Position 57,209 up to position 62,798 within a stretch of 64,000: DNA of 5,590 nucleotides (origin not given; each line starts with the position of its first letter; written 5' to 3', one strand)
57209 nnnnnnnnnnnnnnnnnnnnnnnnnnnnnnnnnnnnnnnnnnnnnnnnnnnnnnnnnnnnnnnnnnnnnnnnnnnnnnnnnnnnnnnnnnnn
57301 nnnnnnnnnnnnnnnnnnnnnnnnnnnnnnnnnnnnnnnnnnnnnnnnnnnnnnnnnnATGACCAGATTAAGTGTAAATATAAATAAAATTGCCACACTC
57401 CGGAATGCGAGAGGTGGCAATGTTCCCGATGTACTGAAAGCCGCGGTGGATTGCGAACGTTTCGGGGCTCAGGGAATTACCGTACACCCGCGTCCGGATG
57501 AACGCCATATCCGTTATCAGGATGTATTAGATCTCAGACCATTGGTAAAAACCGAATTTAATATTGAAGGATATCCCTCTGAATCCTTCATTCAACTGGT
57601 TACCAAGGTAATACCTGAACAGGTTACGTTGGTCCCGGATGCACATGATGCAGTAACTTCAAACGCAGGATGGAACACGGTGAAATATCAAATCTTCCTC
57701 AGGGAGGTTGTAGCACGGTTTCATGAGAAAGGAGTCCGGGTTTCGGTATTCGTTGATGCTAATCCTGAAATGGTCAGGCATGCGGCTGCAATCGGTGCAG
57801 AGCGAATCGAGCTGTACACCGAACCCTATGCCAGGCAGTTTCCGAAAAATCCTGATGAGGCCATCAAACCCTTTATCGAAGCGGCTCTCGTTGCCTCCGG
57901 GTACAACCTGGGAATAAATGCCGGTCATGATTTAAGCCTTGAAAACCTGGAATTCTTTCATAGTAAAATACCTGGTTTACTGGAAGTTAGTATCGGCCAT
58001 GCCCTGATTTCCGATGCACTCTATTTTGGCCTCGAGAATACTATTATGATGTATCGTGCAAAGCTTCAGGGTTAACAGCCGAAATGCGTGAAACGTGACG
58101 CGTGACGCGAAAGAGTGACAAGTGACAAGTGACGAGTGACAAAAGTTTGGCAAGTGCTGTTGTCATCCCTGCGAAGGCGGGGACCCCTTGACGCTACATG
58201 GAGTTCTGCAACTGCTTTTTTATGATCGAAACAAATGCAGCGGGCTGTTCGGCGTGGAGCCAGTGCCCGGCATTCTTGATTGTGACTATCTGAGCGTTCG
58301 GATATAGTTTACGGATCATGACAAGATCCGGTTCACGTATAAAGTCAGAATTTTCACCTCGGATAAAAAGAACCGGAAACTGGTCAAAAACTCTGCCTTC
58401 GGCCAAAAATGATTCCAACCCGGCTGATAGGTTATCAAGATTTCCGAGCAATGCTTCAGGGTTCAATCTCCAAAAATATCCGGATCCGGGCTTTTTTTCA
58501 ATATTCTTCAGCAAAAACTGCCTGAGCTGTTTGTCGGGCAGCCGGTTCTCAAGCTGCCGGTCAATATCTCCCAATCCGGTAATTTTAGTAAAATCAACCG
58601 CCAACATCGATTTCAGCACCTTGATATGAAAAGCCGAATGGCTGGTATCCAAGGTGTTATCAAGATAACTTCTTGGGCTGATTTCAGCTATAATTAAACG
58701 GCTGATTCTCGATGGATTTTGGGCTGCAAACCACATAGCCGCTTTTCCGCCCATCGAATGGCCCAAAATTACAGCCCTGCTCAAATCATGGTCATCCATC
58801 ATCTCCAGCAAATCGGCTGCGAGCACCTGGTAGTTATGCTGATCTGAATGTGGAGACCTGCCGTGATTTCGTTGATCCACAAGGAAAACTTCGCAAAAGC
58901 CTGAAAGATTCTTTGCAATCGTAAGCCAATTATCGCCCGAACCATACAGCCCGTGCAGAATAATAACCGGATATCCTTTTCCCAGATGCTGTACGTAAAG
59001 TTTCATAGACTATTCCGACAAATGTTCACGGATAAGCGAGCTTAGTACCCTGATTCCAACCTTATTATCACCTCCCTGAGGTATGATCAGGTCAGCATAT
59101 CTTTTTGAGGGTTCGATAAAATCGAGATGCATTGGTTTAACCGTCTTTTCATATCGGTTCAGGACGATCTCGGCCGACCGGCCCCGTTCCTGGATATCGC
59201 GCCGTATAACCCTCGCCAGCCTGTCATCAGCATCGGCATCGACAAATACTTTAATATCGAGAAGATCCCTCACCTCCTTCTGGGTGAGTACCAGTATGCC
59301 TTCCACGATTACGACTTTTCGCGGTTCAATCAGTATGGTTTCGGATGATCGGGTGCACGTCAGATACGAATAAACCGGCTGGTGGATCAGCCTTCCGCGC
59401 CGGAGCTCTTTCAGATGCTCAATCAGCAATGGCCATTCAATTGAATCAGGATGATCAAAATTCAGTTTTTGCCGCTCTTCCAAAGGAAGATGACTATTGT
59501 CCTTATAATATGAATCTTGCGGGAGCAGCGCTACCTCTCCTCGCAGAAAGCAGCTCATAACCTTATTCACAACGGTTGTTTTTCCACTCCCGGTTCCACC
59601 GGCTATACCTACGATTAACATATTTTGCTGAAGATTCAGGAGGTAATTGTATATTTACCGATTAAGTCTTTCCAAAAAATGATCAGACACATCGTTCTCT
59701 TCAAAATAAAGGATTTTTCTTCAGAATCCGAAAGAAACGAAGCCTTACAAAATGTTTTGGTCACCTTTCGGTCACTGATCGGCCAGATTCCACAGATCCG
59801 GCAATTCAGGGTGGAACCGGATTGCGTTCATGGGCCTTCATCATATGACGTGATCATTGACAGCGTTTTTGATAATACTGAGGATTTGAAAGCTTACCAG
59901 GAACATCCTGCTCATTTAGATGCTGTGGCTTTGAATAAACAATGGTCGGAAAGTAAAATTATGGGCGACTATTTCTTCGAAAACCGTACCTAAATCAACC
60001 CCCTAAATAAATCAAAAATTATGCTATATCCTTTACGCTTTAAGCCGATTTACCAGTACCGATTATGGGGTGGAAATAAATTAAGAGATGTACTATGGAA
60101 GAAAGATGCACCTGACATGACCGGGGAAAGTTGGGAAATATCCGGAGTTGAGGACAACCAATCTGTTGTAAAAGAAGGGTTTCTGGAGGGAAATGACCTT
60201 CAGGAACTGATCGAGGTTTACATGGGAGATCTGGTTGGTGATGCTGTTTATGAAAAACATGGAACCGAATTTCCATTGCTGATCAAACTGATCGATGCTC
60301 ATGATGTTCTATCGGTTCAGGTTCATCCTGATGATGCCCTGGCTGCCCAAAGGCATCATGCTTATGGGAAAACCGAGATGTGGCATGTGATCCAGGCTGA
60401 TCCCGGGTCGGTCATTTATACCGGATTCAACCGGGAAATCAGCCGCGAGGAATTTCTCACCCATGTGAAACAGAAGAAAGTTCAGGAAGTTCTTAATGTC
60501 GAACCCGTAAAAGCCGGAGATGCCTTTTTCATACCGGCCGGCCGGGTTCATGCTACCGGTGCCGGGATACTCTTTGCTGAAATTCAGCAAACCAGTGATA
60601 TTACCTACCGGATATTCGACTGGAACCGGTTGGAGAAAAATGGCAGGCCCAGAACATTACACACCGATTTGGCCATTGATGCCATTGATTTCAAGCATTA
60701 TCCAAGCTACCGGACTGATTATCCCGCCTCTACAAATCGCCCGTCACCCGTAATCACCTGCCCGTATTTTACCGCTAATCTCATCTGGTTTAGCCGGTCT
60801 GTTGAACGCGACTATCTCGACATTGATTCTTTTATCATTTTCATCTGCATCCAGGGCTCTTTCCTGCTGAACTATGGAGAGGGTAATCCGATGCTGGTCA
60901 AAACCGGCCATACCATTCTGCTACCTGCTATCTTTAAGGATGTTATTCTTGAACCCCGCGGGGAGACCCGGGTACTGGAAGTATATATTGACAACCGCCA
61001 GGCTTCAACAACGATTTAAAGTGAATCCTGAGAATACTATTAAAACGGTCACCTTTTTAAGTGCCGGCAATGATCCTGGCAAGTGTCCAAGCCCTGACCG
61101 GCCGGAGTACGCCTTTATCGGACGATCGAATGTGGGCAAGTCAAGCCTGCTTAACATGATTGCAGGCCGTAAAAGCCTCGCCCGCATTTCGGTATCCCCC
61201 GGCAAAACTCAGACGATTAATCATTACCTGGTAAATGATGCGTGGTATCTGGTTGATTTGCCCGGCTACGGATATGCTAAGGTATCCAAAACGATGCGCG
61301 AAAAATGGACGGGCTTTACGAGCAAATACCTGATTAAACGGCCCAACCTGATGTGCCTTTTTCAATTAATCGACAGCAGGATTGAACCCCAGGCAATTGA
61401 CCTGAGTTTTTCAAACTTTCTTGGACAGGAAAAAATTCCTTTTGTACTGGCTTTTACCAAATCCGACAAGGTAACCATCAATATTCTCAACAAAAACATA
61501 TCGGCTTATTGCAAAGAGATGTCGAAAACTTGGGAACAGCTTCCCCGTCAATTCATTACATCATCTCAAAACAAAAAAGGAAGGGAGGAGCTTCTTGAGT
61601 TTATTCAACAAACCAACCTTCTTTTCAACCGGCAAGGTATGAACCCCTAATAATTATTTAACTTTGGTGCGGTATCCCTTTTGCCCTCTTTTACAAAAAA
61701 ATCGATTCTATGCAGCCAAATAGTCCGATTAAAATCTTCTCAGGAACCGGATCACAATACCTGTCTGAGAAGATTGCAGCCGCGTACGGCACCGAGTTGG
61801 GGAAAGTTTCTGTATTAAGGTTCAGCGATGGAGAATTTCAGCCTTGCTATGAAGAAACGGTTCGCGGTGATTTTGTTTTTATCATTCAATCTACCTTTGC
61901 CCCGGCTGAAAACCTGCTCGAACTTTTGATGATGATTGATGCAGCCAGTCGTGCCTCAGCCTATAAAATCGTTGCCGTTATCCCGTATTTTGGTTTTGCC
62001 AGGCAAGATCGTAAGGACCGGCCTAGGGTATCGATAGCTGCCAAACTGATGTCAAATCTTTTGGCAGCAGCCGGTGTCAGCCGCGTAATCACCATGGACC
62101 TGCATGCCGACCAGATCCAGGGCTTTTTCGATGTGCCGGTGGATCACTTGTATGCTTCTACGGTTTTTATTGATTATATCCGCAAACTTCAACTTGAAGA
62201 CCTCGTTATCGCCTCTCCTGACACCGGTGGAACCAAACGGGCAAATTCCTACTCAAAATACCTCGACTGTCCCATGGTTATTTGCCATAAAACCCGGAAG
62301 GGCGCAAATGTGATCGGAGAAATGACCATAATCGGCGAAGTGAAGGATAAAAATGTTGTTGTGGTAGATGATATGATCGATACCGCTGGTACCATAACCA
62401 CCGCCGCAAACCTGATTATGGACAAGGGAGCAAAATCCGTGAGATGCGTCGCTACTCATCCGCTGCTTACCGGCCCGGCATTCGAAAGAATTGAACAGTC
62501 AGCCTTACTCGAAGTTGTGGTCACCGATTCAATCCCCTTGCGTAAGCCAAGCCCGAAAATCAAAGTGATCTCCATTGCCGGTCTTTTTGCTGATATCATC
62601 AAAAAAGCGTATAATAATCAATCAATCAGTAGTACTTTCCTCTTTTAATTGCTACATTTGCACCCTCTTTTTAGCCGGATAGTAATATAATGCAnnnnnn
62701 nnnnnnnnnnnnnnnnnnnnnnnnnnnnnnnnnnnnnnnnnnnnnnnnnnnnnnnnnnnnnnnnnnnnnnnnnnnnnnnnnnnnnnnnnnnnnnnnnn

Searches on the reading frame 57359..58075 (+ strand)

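Call 13: search_protein_families(library=pfam, proteins=[window:57359-58075:+], max_evalue=0.0001)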
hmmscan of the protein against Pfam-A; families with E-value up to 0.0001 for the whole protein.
window:57359-58075:+ (238 aa): 1 family
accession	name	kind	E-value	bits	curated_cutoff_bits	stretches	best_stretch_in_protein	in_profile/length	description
PF03740.19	PdxJ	-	1.9e-90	302.5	24.5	1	3-234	1-232/234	Pyridoxal phosphate biosynthesis protein PdxJ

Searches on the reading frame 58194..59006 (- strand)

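Call 13: search_protein_families(library=pfam, proteins=[window:58194-59006:-], max_evalue=0.0001)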
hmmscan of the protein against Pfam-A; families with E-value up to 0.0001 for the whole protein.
window:58194-59006:- (270 aa): 5 families
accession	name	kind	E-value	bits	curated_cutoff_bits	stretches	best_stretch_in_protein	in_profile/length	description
PF00561.26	Abhydrolase_1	-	1.9e-29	103.5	25.8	1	12-254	1-244/245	alpha/beta hydrolase fold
PF12697.13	Abhydrolase_6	-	8.6e-19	69.5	26.3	1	14-260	1-216/217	Alpha/beta hydrolase family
PF12146.15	Hydrolase_4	-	9e-11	42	27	1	14-107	7-107/239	Serine aminopeptidase, S33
PF07819.20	PGAP1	-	1.6e-09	38.3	24.3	1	54-129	66-146/233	PGAP1-like alpha/beta domain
PF00975.26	Thioesterase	-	7.7e-07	30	26.4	1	13-167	2-147/226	Thioesterase domain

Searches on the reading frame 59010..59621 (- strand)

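Call 13: search_protein_families(library=pfam, proteins=[window:59010-59621:-], max_evalue=0.0001)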
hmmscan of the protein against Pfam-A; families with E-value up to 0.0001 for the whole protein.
window:59010-59621:- (203 aa): 2 families
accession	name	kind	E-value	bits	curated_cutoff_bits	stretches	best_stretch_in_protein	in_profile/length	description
PF00485.24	PRK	-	6.2e-41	140.8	22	1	3-188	1-195/196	Phosphoribulokinase / Uridine kinase family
PF01121.26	CoaE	-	1.9e-05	24.9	27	0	2-23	1-22/180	Dephospho-CoA kinase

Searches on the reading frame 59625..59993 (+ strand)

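Call 13: search_protein_families(library=pfam, proteins=[window:59625-59993:+], max_evalue=0.0001)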
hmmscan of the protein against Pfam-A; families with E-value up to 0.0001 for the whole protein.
window:59625-59993:+ (122 aa): 1 family
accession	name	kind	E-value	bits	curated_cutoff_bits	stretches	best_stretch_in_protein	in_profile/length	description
PF07876.18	Dabb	-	1e-19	71.4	25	1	20-116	1-94/96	Stress responsive A/B Barrel Domain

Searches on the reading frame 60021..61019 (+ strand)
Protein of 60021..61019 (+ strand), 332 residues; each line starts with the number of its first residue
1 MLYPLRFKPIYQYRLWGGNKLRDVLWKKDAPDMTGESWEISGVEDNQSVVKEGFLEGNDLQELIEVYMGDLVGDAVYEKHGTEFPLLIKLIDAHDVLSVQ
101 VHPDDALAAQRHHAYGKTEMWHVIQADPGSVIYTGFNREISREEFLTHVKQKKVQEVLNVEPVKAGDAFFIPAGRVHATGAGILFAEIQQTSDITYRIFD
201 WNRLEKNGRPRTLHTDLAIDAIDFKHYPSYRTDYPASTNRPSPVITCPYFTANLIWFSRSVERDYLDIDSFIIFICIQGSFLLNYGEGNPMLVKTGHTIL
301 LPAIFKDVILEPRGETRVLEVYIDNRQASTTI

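Call 13: search_protein_families(library=pfam, proteins=[window:60021-61019:+], max_evalue=0.0001)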
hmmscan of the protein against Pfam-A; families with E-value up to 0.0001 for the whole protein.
window:60021-61019:+ (332 aa): 2 families
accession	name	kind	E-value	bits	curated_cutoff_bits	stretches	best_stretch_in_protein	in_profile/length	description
PF20511.4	PMI_typeI_cat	-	1.7e-11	44.9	22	1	6-114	3-113/143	Phosphomannose isomerase type I, catalytic domain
PF21621.3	MPI_cupin_dom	-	1.5e-05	25.4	27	0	247-315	8-73/79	Mannose-6-phosphate isomerase, cupin domain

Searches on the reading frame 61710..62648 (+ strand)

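Call 13: search_protein_families(library=pfam, proteins=[window:61710-62648:+], max_evalue=0.0001)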
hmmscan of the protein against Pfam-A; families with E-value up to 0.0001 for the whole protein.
window:61710-62648:+ (312 aa): 3 families
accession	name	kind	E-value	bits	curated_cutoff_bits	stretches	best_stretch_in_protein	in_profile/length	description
PF13793.12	Pribosyltran_N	-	1.1e-42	145.1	25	1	7-122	1-117/117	N-terminal domain of ribose phosphate pyrophosphokinase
PF14572.12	Pribosyl_synth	-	2.2e-23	83.6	27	1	204-310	74-183/184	Phosphoribosyl synthetase-associated domain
PF00156.33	Pribosyltran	-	1.5e-18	67.1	26.3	1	155-250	21-124/158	Phosphoribosyl transferase domain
